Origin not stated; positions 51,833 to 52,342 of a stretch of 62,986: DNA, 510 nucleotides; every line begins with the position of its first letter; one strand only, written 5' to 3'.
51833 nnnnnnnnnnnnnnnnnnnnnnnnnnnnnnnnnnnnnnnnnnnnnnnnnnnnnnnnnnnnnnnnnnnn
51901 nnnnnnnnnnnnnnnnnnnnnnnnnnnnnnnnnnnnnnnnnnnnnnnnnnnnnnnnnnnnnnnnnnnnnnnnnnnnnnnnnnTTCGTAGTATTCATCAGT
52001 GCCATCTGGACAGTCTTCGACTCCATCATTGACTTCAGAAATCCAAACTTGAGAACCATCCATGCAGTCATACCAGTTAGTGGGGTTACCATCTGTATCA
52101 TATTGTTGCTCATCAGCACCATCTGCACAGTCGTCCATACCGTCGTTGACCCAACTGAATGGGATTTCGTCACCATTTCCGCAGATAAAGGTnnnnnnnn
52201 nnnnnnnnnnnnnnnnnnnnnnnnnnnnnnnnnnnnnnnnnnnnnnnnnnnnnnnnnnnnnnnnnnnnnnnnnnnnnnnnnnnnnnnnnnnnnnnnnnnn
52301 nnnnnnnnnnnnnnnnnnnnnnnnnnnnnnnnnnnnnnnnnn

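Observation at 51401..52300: Four minimal LDL-receptor class A-like repeats keeping only the C2-C5 disulfide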

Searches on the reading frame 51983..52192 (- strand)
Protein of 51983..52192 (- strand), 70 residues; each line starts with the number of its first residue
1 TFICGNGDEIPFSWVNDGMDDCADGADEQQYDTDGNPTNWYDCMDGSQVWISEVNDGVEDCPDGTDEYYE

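Call 71: search_solved_structures(query=window:51983-52192:-, max_evalue=0.01, show_alignments=5)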
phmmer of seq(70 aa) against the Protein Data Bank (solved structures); distinct sequences matched with E-value up to 0.01: 40.
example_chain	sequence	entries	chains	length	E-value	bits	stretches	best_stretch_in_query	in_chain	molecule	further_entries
8em4_A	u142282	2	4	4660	1.7e-43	150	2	2-67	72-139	Low-density lipoprotein receptor-related protein 2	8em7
8jut_A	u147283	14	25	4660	1.2e-40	140.8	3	2-67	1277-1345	LDL receptor related protein 2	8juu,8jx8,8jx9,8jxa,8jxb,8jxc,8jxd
9i3v_A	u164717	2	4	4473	1.7e-35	124.4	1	2-68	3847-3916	Low-density lipoprotein receptor-related protein 2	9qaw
9cwm_A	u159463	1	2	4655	6.5e-35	122.6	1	2-68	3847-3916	Low-density lipoprotein receptor-related protein 2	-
8ufb_V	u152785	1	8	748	1.4e-15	61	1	3-67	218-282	Isoform Short of Very low-density lipoprotein receptor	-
8yw2_A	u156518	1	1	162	1.8e-09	41.5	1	2-29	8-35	Very low-density lipoprotein receptor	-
6byv_A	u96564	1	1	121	3.4e-08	37.4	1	2-29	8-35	Very low-density lipoprotein receptor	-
5hjo_B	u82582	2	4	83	9.2e-08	36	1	2-68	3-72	Glucosidase 2 subunit beta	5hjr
5f0e_B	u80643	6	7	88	1.1e-07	35.8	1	2-68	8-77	Glucosidase 2 subunit beta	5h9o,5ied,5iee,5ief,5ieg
8ufc_V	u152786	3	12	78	1.1e-07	35.7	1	2-29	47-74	Very low-density lipoprotein receptor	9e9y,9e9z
8xi4_M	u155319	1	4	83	1.3e-07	35.6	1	2-29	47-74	Very low-density lipoprotein receptor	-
9dqz_M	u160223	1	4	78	1.7e-07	35.2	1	2-29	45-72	Very low-density lipoprotein receptor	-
9uio_R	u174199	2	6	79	1.8e-07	35.1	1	2-29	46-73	Very low-density lipoprotein receptor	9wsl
8ys2_M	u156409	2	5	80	1.9e-07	35.1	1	2-29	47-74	Very low-density lipoprotein receptor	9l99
7kbj_B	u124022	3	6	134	3.6e-07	34.1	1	2-68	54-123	Glucosidase 2 subunit beta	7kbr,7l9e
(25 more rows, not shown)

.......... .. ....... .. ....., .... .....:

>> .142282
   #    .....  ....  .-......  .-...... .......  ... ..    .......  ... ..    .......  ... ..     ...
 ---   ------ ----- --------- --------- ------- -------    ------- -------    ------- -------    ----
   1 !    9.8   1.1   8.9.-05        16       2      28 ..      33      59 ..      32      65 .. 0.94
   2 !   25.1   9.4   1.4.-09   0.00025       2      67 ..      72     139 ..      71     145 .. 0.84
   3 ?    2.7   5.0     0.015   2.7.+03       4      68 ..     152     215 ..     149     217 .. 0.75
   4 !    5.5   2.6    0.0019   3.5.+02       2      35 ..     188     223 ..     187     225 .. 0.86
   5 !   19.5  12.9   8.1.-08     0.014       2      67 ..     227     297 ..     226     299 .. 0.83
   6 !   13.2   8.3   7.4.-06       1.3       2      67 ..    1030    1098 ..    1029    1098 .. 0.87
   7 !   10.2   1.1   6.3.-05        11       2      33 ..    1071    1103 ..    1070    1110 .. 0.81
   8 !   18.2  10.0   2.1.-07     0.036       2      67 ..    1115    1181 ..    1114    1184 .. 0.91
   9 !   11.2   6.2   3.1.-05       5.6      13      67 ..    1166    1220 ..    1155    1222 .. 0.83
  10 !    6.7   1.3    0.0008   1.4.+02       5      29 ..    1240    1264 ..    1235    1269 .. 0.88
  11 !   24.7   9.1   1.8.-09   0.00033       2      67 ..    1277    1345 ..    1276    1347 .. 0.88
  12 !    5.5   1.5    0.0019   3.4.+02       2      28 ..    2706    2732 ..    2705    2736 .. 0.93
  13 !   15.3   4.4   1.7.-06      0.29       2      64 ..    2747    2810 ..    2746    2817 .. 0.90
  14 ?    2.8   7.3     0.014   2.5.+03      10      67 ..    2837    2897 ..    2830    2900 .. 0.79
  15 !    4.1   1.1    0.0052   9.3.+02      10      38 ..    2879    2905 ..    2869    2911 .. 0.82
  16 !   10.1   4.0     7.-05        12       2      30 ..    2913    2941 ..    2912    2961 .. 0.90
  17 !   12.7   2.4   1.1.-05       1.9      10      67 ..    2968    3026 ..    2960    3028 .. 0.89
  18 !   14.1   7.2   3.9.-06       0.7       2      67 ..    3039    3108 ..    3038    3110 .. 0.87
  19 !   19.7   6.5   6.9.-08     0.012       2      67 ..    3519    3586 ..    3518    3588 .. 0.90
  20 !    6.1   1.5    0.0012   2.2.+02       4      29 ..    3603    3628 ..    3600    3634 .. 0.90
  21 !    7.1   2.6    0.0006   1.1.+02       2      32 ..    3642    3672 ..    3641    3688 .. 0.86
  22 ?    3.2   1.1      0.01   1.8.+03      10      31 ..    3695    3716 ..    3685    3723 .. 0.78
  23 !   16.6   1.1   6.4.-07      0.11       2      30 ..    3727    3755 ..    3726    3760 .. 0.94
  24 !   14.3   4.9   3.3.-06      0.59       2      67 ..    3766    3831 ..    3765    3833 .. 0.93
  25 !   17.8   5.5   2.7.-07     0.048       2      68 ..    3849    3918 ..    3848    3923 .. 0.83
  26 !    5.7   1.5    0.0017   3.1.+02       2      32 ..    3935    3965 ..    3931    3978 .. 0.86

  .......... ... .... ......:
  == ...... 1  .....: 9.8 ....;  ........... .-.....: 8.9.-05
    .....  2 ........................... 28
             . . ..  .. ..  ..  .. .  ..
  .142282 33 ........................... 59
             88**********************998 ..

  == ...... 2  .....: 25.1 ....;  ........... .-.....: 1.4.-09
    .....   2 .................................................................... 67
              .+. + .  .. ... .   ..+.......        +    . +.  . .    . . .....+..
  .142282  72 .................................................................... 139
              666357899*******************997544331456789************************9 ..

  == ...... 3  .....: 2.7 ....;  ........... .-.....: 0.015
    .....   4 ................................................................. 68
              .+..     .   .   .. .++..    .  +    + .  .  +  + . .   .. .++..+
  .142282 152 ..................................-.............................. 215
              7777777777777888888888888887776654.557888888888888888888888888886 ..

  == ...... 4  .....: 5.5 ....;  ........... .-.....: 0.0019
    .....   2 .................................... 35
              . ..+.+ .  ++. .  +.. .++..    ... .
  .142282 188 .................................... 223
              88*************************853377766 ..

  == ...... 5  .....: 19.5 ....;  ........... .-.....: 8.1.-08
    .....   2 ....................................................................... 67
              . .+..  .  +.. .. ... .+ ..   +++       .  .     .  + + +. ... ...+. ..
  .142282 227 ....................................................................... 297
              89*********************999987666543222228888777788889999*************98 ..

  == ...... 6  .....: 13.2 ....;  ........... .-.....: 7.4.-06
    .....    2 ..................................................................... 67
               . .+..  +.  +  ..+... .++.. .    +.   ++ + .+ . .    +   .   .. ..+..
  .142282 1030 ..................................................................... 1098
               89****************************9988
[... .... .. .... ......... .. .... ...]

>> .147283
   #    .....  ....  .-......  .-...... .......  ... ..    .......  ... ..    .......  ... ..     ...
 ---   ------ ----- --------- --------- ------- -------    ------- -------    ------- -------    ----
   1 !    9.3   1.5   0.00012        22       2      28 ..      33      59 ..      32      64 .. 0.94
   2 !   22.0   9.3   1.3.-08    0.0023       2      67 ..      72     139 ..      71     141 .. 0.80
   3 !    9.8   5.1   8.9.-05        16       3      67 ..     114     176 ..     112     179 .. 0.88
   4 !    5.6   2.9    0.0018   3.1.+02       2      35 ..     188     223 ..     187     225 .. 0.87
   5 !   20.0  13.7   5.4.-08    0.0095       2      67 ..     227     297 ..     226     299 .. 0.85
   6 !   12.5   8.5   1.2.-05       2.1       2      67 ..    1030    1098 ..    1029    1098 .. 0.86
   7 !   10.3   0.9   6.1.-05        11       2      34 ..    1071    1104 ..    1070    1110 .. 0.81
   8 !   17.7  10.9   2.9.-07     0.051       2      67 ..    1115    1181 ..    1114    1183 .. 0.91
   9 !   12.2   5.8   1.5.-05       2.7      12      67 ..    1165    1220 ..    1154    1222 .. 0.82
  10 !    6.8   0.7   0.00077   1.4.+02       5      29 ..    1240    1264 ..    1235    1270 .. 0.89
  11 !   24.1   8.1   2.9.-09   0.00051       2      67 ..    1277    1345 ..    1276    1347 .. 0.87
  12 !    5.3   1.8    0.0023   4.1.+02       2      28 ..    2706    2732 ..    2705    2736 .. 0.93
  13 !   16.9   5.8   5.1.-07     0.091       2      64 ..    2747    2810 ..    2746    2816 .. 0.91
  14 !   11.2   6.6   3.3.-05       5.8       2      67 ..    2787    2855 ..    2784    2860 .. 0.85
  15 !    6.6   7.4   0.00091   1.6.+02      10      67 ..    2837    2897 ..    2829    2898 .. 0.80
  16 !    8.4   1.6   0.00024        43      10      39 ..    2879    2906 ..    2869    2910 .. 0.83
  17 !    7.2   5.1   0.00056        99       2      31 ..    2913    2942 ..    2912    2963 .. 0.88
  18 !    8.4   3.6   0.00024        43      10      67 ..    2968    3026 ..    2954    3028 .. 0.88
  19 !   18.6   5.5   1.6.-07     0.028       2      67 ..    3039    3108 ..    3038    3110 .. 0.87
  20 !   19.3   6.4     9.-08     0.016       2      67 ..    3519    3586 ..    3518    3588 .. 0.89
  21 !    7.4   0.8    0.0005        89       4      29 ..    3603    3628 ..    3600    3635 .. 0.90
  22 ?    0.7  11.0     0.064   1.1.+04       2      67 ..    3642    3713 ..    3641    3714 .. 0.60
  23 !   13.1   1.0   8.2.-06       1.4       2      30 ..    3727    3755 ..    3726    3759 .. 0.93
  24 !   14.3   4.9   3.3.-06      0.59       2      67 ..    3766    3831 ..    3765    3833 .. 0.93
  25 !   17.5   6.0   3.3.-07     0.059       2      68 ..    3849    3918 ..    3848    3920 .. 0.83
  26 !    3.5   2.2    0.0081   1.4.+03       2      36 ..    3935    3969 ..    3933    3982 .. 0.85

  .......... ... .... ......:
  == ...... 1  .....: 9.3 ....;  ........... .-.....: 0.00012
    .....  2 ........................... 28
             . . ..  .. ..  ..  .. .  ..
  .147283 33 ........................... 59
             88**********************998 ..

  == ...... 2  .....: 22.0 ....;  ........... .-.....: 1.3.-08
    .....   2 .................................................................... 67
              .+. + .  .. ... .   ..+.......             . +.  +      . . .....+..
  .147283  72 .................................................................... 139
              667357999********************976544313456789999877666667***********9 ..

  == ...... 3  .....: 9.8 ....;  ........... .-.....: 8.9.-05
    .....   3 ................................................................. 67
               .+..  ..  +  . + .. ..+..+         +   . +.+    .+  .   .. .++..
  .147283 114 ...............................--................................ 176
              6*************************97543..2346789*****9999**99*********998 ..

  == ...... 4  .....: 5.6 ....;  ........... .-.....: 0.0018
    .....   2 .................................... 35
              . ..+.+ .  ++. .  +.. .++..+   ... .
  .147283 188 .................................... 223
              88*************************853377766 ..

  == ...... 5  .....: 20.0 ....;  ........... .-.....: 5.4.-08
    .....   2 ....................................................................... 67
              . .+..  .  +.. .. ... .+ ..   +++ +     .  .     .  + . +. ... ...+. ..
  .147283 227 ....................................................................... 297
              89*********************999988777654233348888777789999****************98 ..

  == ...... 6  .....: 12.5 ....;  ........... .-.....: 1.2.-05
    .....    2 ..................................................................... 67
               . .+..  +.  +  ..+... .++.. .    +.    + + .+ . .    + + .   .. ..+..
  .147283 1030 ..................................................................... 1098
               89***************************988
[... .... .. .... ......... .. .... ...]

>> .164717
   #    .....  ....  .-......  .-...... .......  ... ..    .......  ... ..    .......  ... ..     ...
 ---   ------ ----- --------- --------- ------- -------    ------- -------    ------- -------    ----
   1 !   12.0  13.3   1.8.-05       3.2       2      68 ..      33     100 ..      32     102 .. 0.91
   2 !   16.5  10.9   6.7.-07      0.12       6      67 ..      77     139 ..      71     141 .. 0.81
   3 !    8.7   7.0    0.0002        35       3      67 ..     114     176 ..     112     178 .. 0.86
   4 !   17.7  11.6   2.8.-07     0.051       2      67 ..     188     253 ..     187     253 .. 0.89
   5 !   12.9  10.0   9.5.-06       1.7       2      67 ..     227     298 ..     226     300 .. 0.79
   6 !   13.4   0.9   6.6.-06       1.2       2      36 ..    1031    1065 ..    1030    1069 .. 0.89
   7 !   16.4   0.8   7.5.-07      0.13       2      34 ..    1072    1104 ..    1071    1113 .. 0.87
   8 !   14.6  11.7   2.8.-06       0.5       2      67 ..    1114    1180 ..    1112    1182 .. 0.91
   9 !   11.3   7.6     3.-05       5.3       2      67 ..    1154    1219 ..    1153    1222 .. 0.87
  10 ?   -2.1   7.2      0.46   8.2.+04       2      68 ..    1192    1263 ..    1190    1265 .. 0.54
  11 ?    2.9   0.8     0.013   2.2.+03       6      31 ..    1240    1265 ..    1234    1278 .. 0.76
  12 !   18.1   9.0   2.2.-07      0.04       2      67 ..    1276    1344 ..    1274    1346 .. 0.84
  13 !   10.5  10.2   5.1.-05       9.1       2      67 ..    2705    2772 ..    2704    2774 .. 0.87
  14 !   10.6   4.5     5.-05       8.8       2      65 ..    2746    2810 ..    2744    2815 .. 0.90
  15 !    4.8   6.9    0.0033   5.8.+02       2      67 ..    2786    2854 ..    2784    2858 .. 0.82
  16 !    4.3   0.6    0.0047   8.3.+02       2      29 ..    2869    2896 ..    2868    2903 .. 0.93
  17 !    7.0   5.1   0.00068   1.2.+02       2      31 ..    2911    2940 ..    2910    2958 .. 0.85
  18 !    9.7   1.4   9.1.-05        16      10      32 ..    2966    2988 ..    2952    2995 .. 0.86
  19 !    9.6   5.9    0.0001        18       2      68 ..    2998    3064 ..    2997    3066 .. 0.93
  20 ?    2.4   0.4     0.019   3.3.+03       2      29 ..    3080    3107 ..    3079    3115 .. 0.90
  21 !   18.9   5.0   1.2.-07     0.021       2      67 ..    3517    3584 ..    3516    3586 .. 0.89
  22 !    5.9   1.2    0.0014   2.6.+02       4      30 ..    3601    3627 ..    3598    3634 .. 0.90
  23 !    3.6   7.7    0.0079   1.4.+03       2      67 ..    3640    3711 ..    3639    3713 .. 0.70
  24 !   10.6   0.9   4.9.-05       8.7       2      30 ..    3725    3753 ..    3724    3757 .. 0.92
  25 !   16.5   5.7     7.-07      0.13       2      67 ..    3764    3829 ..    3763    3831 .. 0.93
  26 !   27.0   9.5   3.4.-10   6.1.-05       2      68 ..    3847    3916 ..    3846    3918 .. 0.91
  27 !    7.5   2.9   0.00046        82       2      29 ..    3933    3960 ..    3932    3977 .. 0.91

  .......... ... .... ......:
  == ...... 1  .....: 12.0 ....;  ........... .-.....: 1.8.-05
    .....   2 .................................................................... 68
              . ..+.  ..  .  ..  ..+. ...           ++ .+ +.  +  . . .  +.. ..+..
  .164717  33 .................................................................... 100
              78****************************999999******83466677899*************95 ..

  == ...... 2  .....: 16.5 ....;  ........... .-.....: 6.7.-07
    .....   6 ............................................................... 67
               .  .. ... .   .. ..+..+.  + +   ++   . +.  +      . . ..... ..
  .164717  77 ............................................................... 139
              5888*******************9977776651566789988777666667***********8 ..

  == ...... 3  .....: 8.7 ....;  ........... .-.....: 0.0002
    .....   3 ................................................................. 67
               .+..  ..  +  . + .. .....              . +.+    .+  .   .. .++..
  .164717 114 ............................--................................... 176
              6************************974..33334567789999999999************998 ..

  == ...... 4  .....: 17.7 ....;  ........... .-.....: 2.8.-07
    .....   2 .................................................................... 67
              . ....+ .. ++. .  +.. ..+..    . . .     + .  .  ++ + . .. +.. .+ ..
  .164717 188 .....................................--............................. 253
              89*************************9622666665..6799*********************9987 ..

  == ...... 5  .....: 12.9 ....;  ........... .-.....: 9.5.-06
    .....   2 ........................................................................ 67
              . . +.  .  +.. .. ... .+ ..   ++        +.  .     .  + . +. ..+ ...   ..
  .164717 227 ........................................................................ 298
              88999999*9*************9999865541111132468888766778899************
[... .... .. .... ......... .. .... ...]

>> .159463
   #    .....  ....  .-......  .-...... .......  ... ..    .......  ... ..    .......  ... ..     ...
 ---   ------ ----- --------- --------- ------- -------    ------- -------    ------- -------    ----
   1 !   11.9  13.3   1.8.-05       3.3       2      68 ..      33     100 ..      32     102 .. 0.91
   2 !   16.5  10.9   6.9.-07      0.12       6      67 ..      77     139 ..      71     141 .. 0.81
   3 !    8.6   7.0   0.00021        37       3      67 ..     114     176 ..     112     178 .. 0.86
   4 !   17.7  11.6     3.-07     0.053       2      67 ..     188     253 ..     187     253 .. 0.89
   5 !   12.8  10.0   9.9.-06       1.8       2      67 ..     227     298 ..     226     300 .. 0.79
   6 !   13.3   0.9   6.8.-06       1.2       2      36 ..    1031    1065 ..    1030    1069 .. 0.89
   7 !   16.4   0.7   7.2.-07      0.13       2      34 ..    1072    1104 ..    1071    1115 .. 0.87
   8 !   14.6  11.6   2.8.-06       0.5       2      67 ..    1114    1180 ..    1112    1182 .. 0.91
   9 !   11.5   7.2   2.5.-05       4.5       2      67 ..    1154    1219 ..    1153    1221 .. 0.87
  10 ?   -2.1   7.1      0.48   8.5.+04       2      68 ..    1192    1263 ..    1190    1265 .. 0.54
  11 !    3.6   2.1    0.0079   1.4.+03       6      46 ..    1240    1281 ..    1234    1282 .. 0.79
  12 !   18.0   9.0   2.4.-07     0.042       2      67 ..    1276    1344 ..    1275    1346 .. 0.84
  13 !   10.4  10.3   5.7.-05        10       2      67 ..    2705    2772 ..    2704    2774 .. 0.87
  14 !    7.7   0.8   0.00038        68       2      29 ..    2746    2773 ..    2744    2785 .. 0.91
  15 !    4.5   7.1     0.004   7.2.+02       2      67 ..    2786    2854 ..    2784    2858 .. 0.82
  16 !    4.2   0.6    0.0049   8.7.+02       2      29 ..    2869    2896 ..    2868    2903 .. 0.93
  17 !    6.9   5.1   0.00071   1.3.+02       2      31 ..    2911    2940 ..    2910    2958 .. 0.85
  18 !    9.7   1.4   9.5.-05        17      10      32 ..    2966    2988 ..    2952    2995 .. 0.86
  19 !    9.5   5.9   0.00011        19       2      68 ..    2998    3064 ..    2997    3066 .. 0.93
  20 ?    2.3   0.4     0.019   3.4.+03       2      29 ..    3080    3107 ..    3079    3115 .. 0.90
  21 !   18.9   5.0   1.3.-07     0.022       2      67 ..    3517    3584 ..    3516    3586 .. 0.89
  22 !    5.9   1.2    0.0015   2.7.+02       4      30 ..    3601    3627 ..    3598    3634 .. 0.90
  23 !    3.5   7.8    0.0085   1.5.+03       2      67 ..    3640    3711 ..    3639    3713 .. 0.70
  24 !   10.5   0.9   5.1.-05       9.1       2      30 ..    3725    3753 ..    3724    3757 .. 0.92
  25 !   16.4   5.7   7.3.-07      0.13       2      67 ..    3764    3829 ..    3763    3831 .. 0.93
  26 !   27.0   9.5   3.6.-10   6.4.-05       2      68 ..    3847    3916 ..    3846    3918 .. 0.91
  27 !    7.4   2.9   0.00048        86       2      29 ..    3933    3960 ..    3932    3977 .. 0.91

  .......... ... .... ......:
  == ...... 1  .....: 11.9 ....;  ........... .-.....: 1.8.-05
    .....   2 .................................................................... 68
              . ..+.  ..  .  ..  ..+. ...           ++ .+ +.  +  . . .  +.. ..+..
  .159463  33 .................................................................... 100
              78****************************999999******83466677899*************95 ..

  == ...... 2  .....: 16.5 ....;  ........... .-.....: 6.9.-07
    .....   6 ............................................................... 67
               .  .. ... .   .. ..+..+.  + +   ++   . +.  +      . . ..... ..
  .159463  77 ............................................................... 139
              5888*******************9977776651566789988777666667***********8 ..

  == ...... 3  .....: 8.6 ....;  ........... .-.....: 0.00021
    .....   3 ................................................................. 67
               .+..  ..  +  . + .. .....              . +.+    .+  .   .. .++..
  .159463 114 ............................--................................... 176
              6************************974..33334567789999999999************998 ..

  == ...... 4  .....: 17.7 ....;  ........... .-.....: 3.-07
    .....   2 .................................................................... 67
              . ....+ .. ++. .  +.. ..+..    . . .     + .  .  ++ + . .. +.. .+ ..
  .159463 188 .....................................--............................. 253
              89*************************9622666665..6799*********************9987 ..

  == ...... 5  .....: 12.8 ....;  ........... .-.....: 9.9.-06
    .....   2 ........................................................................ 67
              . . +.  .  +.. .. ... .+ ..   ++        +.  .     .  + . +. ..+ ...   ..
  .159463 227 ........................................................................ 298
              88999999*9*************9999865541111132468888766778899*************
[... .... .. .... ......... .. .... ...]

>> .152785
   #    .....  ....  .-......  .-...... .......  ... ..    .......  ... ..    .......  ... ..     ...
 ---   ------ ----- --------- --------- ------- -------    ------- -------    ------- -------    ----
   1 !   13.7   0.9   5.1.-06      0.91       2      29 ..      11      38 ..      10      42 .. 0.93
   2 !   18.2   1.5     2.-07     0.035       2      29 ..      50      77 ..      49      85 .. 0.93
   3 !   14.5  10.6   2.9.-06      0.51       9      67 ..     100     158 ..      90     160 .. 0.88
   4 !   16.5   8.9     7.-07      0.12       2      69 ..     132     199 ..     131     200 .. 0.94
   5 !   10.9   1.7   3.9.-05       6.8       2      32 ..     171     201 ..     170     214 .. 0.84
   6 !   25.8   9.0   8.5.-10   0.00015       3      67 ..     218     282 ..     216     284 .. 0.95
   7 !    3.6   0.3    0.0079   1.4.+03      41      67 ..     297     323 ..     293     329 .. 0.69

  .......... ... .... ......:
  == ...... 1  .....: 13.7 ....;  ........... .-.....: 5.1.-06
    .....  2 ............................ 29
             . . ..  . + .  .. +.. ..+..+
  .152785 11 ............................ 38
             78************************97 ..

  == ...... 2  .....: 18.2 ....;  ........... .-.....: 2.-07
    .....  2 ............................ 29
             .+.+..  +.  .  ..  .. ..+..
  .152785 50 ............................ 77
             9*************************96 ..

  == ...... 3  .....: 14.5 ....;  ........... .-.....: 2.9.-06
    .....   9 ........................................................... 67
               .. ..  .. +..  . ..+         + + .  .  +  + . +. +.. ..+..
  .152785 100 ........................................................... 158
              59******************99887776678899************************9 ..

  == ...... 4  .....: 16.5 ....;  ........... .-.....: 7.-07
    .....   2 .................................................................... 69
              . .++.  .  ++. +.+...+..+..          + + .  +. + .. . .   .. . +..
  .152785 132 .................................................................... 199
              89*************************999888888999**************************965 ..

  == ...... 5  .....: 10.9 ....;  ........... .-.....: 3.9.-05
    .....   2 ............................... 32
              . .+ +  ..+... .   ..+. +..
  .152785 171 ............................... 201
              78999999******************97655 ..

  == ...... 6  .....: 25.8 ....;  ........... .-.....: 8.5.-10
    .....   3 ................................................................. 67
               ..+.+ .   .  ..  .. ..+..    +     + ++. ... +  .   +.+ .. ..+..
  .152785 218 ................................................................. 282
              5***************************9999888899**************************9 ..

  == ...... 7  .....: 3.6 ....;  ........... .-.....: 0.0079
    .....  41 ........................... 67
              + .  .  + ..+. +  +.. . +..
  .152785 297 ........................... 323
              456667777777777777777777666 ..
